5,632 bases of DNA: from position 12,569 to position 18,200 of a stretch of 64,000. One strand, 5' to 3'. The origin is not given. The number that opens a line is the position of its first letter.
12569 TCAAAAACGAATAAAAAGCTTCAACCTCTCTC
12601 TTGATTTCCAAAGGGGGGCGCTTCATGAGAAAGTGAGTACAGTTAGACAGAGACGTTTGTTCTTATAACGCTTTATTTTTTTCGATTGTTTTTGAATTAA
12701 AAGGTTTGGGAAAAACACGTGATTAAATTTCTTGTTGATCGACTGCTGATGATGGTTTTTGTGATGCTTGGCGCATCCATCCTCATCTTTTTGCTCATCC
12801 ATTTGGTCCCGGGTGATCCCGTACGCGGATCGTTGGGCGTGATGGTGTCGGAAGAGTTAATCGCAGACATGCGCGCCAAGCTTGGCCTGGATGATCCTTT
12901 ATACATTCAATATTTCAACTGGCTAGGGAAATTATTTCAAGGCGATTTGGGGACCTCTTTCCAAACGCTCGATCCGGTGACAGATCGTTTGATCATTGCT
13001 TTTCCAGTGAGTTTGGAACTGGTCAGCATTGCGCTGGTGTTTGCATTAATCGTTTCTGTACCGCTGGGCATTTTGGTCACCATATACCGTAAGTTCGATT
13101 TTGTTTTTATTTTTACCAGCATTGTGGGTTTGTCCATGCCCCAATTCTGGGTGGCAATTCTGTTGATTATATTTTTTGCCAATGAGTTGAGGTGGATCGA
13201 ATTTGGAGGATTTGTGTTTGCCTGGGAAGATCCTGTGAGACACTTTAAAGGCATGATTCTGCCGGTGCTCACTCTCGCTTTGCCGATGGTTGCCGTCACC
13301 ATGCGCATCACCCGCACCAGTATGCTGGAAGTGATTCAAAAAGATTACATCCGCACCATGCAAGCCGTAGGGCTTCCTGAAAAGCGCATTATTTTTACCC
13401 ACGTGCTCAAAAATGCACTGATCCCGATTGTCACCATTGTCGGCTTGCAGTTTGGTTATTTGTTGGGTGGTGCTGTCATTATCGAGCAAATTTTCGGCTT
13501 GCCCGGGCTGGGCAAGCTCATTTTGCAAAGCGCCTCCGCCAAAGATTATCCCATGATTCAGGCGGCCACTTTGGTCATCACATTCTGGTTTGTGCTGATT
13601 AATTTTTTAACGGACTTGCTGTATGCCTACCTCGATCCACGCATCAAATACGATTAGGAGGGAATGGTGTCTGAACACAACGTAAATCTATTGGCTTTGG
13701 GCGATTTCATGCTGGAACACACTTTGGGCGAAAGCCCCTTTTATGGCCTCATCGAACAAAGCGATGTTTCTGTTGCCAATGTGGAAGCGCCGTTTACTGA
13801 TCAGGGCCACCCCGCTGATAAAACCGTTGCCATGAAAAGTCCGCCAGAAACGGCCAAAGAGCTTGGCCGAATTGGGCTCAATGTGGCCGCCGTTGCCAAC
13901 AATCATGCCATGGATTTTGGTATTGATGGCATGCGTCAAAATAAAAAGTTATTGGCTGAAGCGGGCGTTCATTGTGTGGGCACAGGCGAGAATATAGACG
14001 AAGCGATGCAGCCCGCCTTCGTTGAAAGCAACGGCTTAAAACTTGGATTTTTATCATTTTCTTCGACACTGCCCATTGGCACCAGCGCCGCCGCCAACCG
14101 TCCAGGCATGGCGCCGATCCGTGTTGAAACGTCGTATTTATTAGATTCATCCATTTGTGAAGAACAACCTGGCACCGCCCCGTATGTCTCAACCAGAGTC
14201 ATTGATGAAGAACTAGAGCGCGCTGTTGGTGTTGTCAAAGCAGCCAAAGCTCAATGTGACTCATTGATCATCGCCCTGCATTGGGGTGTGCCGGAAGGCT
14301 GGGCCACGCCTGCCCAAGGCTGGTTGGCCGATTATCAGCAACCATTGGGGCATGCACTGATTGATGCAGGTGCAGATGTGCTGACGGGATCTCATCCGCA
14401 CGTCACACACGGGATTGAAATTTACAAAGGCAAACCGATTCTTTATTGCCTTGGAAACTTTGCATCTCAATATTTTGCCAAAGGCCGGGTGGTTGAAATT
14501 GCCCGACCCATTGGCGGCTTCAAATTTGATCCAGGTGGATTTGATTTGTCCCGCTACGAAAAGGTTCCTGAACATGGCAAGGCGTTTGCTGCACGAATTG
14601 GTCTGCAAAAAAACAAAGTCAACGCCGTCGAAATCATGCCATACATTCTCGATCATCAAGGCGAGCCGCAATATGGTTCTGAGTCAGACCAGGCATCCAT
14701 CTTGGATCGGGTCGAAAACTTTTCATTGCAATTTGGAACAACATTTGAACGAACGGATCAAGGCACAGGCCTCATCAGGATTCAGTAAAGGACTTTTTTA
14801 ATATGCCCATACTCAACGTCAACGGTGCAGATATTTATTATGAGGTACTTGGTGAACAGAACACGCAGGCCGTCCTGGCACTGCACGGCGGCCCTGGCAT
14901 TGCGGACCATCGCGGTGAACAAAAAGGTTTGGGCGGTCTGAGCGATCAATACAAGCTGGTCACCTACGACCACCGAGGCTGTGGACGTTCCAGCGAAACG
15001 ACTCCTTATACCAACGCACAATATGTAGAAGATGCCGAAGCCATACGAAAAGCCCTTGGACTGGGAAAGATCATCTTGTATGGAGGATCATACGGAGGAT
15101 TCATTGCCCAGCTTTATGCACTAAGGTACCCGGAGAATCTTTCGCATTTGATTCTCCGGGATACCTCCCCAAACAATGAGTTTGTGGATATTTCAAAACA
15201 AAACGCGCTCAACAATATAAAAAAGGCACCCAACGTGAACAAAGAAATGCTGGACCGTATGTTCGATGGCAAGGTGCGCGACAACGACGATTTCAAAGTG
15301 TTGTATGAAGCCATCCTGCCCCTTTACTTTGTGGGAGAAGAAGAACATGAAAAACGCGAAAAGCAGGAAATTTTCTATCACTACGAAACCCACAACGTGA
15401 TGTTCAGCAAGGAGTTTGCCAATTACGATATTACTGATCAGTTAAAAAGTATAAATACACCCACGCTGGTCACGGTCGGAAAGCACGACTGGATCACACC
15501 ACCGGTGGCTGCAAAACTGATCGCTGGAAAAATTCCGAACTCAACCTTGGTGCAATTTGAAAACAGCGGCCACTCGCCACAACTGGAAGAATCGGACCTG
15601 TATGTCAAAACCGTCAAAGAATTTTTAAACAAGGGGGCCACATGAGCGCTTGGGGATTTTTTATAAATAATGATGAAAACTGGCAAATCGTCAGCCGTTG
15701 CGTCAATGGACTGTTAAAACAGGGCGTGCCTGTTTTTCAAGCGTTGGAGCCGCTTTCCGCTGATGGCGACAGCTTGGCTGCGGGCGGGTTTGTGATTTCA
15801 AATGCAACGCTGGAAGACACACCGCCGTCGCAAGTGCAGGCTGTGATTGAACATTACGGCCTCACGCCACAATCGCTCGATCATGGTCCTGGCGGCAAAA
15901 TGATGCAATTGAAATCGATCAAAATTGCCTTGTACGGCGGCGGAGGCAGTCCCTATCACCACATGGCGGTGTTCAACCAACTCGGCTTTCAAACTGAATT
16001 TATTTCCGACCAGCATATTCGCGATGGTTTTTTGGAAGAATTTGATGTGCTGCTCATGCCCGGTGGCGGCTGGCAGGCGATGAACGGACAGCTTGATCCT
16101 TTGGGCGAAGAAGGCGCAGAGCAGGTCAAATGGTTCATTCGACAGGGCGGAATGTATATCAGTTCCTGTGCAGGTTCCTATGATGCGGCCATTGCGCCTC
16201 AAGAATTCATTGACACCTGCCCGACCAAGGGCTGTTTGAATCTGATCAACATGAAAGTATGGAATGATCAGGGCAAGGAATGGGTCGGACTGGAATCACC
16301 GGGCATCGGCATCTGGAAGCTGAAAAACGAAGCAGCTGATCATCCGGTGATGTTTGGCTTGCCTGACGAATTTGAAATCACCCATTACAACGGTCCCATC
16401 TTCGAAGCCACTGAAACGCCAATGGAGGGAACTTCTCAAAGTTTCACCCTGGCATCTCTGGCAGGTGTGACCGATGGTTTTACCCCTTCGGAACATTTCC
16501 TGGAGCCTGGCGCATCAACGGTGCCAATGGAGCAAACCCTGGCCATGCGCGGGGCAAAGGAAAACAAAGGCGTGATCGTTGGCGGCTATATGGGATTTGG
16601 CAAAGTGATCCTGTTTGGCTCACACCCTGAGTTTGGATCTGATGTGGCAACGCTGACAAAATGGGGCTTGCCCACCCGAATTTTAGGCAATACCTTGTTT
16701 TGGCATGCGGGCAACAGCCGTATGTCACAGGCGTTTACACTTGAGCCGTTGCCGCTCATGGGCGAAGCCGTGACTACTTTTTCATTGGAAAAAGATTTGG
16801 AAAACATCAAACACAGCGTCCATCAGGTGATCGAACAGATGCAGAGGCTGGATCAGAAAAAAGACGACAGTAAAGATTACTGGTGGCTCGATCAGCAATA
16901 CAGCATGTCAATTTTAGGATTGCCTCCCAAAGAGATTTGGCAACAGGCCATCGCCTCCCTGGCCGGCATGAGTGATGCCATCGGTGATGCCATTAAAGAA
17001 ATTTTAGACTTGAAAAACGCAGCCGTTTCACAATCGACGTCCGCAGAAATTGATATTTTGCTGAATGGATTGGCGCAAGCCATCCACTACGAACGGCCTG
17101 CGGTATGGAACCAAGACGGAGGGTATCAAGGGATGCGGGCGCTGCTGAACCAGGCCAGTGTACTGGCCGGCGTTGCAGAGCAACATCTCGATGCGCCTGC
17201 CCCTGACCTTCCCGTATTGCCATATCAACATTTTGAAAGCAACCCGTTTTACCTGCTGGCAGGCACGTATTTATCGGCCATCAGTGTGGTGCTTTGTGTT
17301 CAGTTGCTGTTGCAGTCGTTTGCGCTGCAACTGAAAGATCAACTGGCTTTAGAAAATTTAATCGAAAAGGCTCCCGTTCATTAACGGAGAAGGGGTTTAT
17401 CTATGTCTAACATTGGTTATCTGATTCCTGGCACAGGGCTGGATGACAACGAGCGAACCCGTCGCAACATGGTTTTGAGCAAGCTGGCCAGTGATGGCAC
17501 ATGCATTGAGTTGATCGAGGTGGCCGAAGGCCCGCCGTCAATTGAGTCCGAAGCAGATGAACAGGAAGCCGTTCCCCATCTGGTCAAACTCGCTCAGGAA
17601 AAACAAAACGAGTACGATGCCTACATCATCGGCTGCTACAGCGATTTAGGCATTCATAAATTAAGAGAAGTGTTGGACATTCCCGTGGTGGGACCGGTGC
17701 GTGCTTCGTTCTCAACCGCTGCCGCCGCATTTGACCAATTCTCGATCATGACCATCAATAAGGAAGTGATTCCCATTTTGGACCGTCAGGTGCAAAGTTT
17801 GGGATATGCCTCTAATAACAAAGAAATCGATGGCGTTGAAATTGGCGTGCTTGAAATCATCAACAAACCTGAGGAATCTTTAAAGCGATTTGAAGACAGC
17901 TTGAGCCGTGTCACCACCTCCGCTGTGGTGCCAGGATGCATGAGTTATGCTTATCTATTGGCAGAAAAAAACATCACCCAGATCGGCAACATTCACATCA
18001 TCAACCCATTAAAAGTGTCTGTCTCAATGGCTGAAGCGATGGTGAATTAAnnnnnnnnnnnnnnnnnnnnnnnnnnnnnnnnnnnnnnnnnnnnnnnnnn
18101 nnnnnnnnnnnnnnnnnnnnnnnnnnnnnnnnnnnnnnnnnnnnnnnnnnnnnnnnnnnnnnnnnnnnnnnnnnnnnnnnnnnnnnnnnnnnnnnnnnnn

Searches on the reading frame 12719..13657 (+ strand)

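Call 80: search_protein_families(library=pfam, proteins=[window:12719-13657:+], max_evalue=0.00001)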
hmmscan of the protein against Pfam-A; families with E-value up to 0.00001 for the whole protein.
window:12719-13657:+ (312 aa): 2 families
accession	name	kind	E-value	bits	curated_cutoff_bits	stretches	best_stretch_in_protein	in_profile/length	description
PF00528.27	BPD_transp_1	-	8.5e-40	136.9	26.4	1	114-310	2-183/184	Binding-protein-dependent transport system inner membrane component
PF19300.4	BPD_transp_1_N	-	6e-15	55.9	23.8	1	1-99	1-111/114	Binding-prot-dependent transport system membrane comp, N-term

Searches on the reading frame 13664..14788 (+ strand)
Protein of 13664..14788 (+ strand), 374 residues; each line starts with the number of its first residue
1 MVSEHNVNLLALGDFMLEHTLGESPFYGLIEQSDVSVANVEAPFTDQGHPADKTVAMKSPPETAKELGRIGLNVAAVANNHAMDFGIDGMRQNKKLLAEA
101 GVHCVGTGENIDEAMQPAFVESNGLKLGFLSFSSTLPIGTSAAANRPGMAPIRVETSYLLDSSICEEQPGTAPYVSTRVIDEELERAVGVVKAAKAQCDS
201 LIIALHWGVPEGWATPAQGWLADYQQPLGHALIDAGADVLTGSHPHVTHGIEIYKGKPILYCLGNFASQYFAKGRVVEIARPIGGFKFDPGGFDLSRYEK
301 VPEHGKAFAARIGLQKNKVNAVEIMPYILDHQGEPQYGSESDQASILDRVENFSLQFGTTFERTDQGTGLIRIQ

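Call 80: search_protein_families(library=pfam, proteins=[window:13664-14788:+], max_evalue=0.00001)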
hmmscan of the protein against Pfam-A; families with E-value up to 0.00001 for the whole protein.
window:13664-14788:+ (374 aa): 1 family
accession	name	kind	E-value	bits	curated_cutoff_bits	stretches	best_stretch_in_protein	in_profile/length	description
PF09587.15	PGA_cap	-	2.7e-55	188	27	1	29-270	35-255/255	Bacterial capsule synthesis protein PGA_cap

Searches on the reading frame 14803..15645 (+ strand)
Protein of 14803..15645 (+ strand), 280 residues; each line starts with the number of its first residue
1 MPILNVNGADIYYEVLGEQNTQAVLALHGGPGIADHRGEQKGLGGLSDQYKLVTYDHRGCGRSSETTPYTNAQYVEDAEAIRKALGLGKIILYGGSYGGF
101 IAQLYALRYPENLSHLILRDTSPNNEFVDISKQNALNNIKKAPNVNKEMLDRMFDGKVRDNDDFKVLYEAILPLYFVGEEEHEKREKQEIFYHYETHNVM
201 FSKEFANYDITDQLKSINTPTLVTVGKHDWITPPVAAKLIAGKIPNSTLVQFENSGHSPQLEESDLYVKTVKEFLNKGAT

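Call 80: search_protein_families(library=pfam, proteins=[window:14803-15645:+], max_evalue=0.00001)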
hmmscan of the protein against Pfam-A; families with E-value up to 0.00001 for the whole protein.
window:14803-15645:+ (280 aa): 3 families
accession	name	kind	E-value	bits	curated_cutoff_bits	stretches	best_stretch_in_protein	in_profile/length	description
PF00561.26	Abhydrolase_1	-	1.4e-33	117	25.8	1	23-263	2-244/245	alpha/beta hydrolase fold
PF12146.15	Hydrolase_4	-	2.7e-15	56.8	27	1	48-262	30-237/239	Serine aminopeptidase, S33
PF12697.13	Abhydrolase_6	-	4.3e-12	47.6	26.3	1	25-268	2-215/217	Alpha/beta hydrolase family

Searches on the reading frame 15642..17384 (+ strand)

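Call 80: search_protein_families(library=pfam, proteins=[window:15642-17384:+], max_evalue=0.00001)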
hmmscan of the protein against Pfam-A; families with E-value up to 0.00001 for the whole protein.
window:15642-17384:+ (580 aa): 1 family
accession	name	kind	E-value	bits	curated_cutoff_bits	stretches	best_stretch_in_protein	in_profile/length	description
PF09825.15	BPL_N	-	2.4e-08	33.7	24.2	0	132-182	48-95/283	Biotin-protein ligase, N terminal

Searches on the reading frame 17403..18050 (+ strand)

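Call 80: search_protein_families(library=pfam, proteins=[window:17403-18050:+], max_evalue=0.00001)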
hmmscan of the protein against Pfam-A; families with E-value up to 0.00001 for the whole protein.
window:17403-18050:+ (215 aa): 1 family
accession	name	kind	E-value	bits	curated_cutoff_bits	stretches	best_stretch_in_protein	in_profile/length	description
PF01177.27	Asp_Glu_race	-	1.2e-26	94.3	31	1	26-210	21-211/211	Asp/Glu/Hydantoin racemase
